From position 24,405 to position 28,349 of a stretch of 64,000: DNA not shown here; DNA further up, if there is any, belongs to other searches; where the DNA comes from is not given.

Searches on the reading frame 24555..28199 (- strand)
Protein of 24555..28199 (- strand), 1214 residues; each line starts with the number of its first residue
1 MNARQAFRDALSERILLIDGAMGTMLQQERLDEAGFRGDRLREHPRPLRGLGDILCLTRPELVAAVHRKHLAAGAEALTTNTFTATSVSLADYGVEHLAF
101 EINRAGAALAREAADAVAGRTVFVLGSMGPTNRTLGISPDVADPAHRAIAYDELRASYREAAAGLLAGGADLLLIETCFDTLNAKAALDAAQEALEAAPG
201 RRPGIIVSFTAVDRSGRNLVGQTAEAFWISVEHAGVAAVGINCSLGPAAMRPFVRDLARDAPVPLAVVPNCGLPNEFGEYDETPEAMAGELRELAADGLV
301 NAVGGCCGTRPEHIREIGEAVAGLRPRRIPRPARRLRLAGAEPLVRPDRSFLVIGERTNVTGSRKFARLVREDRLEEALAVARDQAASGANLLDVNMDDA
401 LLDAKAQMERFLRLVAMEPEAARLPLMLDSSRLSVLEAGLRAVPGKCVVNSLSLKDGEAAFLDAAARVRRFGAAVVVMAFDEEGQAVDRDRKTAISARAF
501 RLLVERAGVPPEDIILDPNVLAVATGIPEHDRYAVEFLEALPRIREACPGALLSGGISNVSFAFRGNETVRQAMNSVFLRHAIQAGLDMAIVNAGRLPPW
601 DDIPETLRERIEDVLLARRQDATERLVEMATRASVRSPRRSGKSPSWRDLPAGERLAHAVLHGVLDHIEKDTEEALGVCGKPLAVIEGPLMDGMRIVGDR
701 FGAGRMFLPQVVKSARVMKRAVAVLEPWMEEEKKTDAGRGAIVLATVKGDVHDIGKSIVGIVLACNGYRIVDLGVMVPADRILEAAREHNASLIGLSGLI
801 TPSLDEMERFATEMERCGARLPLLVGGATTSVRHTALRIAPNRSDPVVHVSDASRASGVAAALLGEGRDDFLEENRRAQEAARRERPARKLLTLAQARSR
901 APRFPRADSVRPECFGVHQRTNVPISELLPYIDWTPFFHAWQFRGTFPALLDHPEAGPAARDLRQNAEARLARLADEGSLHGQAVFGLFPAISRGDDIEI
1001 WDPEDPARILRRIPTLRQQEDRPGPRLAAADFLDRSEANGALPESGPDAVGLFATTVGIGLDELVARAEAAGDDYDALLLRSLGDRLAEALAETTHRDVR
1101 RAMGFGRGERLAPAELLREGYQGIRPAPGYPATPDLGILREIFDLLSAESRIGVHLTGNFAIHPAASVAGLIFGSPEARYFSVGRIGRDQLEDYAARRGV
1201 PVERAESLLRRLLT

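Call 46: search_protein_families(library=pfam, proteins=[window:24555-28199:-], max_evalue=0.0001)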
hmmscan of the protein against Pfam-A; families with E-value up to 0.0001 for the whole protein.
window:24555-28199:- (1214 aa): 5 families
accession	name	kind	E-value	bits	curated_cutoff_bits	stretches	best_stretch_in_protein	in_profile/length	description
PF02965.22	Met_synt_B12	-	4.2e-88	295.8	25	1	925-1199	2-273/273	Vitamin B12 dependent methionine synthase, activation domain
PF02574.22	S-methyl_trans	-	1.4e-86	291.3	22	1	16-321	1-283/283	Homocysteine S-methyltransferase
PF00809.28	Pterin_bind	-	8.6e-52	176.6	25.5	1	355-593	1-244/244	Pterin binding enzyme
PF02607.22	B12-binding_2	-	1.3e-22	80.2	23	1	654-726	3-74/74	B12 binding domain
PF02310.24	B12-binding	-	1.2e-19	70.7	32.1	1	742-835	3-96/121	B12 binding domain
